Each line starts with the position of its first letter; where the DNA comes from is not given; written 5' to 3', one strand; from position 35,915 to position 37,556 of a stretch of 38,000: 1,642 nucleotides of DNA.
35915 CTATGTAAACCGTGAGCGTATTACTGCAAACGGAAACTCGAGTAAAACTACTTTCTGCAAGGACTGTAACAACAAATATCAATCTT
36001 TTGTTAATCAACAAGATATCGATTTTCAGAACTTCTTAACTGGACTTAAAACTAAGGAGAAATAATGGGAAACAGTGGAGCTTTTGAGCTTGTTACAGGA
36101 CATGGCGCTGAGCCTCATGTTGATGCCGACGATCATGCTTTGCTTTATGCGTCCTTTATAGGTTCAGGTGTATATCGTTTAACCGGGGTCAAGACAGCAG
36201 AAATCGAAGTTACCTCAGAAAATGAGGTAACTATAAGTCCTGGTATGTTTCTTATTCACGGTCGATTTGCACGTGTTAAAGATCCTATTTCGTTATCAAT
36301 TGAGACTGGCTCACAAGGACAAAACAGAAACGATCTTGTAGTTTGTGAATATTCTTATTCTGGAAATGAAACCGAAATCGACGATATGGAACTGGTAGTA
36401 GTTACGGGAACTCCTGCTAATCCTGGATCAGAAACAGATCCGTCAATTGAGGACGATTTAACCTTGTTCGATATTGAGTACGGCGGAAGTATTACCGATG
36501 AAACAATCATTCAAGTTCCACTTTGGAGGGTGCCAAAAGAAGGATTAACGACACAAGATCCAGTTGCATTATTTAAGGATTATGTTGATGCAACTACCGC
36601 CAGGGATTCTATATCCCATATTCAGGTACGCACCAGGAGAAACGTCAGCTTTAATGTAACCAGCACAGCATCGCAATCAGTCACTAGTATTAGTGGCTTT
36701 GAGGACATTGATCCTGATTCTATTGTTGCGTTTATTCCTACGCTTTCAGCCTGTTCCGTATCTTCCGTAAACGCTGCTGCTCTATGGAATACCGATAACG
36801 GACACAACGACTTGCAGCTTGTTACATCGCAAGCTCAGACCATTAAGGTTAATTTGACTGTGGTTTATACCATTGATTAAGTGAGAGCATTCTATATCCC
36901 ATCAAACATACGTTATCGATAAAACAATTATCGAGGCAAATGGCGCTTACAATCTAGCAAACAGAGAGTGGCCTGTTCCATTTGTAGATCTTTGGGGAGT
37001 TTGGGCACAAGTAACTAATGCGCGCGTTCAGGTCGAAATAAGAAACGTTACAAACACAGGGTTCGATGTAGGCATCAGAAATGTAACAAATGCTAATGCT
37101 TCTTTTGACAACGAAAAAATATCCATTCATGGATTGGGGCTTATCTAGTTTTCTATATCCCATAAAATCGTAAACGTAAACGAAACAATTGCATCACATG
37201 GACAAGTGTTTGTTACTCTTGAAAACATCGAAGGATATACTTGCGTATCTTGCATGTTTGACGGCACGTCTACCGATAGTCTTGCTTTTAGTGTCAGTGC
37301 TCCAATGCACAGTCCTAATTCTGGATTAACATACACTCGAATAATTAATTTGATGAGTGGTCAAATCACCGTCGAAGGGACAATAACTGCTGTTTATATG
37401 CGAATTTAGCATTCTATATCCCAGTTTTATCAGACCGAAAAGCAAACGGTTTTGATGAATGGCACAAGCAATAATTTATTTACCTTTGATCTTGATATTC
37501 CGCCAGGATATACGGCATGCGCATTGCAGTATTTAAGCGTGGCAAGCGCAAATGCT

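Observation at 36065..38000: Tyrosine-recombinase shufflon on a phage receptor-binding protein: 5 sites, 4 segments, 5 alternative C-terminal heads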

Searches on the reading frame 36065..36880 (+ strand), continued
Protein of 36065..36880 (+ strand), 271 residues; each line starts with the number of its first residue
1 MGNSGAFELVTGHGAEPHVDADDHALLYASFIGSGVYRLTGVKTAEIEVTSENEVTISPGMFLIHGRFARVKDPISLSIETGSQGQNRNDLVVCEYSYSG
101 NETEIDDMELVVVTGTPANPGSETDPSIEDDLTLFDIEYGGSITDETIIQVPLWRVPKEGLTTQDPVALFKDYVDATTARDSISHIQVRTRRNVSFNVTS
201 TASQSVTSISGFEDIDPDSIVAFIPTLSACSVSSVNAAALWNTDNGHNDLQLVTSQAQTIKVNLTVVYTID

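Call 71: fold_search(model_id=the predicted structure, library=pdb)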
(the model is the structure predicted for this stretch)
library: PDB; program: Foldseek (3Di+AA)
matches with E <= 10: 265; with E <= 0.001: 0
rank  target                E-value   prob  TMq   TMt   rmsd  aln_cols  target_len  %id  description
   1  4ru5_A                2.1e-01  0.84  0.19  0.10   5.5       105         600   17  Crystal Structure of the Pseudomonas phage phi297 tailspike gp61 (released 2015-11-18)
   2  9eui_Q                2.2e-01  0.09  0.18  0.06  29.6       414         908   10  Cryo-EM structure of Staphylococcus aureus bacteriophage phi812 baseplate in the post-contraction state - complete (released 2025-04-09)
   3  7vrp_A                2.7e-01  0.01  0.07  0.05  25.1       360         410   11  Structure of infectious bursal disease virus Gx strain (released 2022-03-30)
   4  3wmp_A                2.8e-01  0.30  0.13  0.27   8.7        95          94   10  Crystal structure of SLL-2 (released 2015-01-14)
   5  4ru5_C                5.5e-01  0.57  0.19  0.10   6.1       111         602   18  Crystal Structure of the Pseudomonas phage phi297 tailspike gp61 (released 2015-11-18)
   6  6ct8                  7.4e-01  0.08  0.18  0.19  29.6       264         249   11  Selenomethionine structure of N-truncated R2-type pyocin tail fiber at 2.6 angstrom resolution (released 2019-02-20)
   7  8eok_A                7.4e-01  0.03  0.12  0.11  27.8       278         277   11  Structure of the C3bB proconvertase in complex with lufaxin and factor Xa (released 2023-08-30)
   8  2cgy_A                8.2e-01  0.16  0.11  0.23  12.5        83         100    7  STRUCTURE OF HELIX POMATIA AGGLUTININ WITH FORSMANN ANTIGEN (released 2007-03-13)
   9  4q56_A                8.7e-01  0.15  0.11  0.22  12.5        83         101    7  Structure of Helix aspersa agglutinin with natural glycosylation and N-acetyl-alpha-D-galactosamine (GalNAc) (released 2015-10-14)
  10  2ccv                  8.7e-01  0.11  0.11  0.21  12.5        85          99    8  Structure of Helix Pomatia agglutinin with zinc and N-acetyl-alpha-D- galactoseamine (GalNAc) (released 2006-05-15)
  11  9h7v_BG               9.1e-01  0.14  0.20  0.19  14.9       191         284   17  The baseplate assembly of Haloferax tailed virus 1. (released 2025-08-27)
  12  2xa7_M                1.1e+00  0.03  0.12  0.09  25.0       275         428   10  AP2 clathrin adaptor core in active complex with cargo peptides (released 2010-07-21)
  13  2ylk_A                1.1e+00  0.30  0.15  0.26   8.2        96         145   14  Carbohydrate-binding module CBM3b from the cellulosomal cellobiohydrolase 9A from Clostridium thermocellum (released 2012-04-25)
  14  4ktp_A                1.1e+00  0.14  0.12  0.05  11.8        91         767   11  Crystal structure of 2-O-alpha-glucosylglycerol phosphorylase in complex with glucose (released 2014-05-21)
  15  2vme_C                1.1e+00  0.07  0.18  0.19  16.6       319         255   10  Structure of the wild-type discoidin II from Dictyostelium discoideum (released 2008-07-01)
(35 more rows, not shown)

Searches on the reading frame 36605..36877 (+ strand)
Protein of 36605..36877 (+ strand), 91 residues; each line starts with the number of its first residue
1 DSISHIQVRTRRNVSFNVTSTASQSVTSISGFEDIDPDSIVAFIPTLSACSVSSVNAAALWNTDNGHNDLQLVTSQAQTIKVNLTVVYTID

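Call 86: search_protein_families(library=pfam, proteins=[window:36605-36877:+], max_evalue=1)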
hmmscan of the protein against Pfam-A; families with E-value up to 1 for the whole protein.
seq(91 aa): 0 families

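Call 87: search_protein_families(library=phrogs, proteins=[window:36605-36877:+], max_evalue=0.1)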
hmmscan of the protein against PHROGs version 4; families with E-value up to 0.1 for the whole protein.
seq(91 aa): 0 families

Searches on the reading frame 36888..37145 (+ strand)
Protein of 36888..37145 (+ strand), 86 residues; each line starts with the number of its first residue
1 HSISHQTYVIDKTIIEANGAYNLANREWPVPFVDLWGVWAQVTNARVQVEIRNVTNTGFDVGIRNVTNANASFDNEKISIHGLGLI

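Call 86: search_protein_families(library=pfam, proteins=[window:36888-37145:+], max_evalue=1)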
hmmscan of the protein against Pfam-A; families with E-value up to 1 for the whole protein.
seq(86 aa): 1 family
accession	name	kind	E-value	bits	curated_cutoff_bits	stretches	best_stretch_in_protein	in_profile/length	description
PF09458.16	H_lectin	-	0.00037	21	24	1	41-67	27-53/67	H-type lectin domain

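Call 87: search_protein_families(library=phrogs, proteins=[window:36888-37145:+], max_evalue=0.1)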
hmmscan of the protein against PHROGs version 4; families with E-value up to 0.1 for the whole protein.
seq(86 aa): 0 families

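Call 88: search_solved_structures(query=window:36888-37145:+, max_evalue=10, show_alignments=2)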
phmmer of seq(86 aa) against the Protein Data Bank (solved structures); distinct sequences matched with E-value up to 10: 0.

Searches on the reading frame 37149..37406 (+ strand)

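Call 86: search_protein_families(library=pfam, proteins=[window:37149-37406:+], max_evalue=1)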
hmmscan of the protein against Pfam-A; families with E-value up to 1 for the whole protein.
seq(86 aa): 0 families

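Call 87: search_protein_families(library=phrogs, proteins=[window:37149-37406:+], max_evalue=0.1)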
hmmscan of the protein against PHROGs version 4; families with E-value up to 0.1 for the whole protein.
seq(86 aa): 2 families
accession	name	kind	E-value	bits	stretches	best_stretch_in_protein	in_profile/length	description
phrog_12150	-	unknown function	0.041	13.8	1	16-77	346-409/477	-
phrog_10210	-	unknown function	0.076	13.6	0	46-63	9-28/39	-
